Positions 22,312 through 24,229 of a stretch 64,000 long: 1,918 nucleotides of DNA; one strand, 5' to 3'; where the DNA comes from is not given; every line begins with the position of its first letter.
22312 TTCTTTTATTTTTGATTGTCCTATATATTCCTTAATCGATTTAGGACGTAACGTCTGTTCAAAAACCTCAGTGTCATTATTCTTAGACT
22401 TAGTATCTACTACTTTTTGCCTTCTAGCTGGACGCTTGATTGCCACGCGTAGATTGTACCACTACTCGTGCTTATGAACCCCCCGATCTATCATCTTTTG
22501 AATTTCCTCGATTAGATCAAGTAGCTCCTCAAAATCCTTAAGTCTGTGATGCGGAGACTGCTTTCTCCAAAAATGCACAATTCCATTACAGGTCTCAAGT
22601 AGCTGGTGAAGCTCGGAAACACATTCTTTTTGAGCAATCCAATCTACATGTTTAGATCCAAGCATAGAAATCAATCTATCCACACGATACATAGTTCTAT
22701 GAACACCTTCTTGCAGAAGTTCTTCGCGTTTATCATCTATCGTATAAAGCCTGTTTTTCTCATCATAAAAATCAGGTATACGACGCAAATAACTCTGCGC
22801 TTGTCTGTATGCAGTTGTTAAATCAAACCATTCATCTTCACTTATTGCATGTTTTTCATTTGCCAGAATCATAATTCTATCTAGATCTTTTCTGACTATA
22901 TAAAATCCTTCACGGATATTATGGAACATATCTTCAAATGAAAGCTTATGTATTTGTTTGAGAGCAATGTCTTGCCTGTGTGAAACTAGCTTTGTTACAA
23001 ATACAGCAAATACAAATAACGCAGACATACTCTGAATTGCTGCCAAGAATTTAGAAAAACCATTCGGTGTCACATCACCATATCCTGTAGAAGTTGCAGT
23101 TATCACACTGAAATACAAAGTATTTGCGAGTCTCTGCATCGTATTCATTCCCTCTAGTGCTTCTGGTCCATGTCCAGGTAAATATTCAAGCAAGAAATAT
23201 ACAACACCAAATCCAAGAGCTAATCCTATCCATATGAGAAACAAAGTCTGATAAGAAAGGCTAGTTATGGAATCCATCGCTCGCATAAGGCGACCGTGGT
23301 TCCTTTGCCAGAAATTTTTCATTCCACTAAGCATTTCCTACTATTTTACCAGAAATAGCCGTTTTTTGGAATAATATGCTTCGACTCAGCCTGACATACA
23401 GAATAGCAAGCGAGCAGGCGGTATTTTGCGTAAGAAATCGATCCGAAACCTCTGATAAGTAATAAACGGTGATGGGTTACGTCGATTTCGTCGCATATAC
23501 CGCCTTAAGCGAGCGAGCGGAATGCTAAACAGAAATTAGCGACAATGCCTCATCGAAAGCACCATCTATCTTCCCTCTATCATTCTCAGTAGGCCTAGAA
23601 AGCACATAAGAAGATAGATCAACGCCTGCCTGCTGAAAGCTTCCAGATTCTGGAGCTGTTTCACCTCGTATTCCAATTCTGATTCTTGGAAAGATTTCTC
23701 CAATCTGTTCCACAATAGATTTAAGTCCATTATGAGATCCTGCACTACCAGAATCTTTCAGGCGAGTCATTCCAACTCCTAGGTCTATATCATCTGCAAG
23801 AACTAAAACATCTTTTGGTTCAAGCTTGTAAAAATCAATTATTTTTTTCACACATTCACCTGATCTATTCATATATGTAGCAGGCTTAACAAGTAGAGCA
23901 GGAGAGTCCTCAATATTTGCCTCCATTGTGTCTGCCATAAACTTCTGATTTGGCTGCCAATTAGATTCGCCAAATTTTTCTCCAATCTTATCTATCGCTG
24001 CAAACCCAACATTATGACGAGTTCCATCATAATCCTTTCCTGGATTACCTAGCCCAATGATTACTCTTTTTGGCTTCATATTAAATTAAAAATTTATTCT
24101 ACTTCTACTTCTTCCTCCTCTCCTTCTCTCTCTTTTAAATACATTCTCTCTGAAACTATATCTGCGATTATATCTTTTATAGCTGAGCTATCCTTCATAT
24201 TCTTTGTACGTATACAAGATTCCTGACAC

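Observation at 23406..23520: Family A: 106-146-bp long-hairpin repeat at 10 loci in 64 kb, with paired arm substitutions (REPIN/MITE-like or structured RNA)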

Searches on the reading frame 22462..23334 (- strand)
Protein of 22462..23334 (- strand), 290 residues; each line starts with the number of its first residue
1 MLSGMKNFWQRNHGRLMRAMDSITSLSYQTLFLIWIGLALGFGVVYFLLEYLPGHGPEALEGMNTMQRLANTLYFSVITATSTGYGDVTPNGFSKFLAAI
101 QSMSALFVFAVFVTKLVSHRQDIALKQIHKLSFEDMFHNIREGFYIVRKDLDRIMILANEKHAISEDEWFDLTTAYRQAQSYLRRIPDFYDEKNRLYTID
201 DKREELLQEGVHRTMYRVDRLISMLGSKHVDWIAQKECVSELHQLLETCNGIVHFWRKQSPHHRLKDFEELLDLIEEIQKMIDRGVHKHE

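Call 9: search_protein_families(library=pfam, proteins=[window:22462-23334:-])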
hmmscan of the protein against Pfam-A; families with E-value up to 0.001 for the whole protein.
window:22462-23334:- (290 aa): 2 families
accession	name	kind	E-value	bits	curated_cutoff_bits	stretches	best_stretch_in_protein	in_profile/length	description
PF07885.22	Ion_trans_2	-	1.1e-09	38.5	22.5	1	37-117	4-74/79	Ion channel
PF00520.37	Ion_trans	-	5.4e-05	22.9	25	1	19-114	122-222/241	Ion transport protein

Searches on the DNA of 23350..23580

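Call 44: search_rna_families(source=window, start=23350, end=23580, threshold=evalue, max_evalue=10)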
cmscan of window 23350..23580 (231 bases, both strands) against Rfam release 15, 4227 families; matches with E-value up to 10: 2.
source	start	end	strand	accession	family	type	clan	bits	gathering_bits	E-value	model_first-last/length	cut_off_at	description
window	23546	23566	-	RF01083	UPD-PK2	Cis-reg;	-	16.7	32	1.2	1-21/21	no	Pseudoknot of upstream pseudoknot domain (UPD) of the 3'UTR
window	23350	23465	-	RF02050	STnc470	Gene; sRNA;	-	8.7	80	4.3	1-126/226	3'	Salmonella enterica sRNA STnc470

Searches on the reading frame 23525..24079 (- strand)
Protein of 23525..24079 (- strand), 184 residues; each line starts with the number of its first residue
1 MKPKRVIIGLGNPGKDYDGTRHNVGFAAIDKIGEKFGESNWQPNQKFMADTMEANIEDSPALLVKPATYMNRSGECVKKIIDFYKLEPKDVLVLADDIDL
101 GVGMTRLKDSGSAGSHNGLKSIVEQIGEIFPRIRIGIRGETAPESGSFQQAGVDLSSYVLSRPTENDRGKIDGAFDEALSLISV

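Call 9: search_protein_families(library=pfam, proteins=[window:23525-24079:-])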
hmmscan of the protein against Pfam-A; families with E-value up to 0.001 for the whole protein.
window:23525-24079:- (184 aa): 1 family
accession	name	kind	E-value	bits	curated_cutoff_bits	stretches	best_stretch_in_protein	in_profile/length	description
PF01195.25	Pept_tRNA_hydro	-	1e-52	179.1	27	1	6-182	1-167/183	Peptidyl-tRNA hydrolase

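Call 11: find_encoding_contigs(protein=window:23525-24079:-, flank=10000, max_places=10)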
Protein window:23525-24079:- (184 aa): 23 contigs read that carry it; 10 places shown.
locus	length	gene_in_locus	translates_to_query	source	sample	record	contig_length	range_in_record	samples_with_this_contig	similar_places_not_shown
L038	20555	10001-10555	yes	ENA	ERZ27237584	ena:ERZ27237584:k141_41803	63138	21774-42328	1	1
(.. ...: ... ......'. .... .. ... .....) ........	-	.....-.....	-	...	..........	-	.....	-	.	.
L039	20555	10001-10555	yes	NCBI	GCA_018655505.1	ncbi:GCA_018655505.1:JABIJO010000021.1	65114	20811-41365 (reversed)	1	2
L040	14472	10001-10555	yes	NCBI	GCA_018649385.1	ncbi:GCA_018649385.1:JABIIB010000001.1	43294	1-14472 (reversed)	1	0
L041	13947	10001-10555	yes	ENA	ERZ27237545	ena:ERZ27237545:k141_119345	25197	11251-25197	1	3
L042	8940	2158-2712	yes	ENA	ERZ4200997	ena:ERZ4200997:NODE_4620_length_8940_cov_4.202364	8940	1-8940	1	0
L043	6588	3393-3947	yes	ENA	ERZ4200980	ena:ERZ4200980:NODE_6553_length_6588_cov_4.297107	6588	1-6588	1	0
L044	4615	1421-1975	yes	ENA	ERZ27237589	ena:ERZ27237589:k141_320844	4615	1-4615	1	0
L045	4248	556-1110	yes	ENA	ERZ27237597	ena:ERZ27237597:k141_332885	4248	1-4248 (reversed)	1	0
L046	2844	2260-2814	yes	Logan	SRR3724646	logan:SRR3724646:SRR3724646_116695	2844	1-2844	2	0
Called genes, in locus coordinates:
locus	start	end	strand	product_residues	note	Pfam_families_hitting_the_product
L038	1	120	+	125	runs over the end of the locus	PF05635:23S_rRNA_IVP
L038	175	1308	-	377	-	PF00437:T2SSE, PF25199:nSTAND_NTPase5 (weak)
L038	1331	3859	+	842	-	PF03717:PBP_dimer (weak), PF00905:Transpeptidase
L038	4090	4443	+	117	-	PF01740:STAS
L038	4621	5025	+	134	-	PF01740:STAS (weak)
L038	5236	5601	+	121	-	-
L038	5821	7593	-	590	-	PF13522:GATase_6, PF13230:GATase_4 (weak), PF13537:GATase_7, PF13580:SIS_2 (faint), PF01380:SIS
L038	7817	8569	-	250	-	-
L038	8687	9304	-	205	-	PF10502:Peptidase_S26, PF00717:Peptidase_S24 (faint)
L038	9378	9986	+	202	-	-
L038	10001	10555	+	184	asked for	PF01195:Pept_tRNA_hydro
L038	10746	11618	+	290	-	PF07885:Ion_trans_2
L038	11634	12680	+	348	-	PF05496:RuvB_N, PF00004:AAA, PF07728:AAA_5, PF17864:AAA_lid_4, PF05491:WHD_RuvB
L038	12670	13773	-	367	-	PF00534:Glycos_transf_1, PF13692:Glyco_trans_1_4, PF20706:GT4-conflict (weak)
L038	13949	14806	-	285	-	PF01261:AP_endonuc_2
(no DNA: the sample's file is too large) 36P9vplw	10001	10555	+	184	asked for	PF01195:Pept_tRNA_hydro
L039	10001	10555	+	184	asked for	PF01195:Pept_tRNA_hydro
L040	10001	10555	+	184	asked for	PF01195:Pept_tRNA_hydro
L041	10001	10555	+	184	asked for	PF01195:Pept_tRNA_hydro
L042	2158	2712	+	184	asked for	PF01195:Pept_tRNA_hydro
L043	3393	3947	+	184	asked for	PF01195:Pept_tRNA_hydro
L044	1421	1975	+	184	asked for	PF01195:Pept_tRNA_hydro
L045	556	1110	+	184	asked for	PF01195:Pept_tRNA_hydro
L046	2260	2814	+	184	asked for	PF01195:Pept_tRNA_hydro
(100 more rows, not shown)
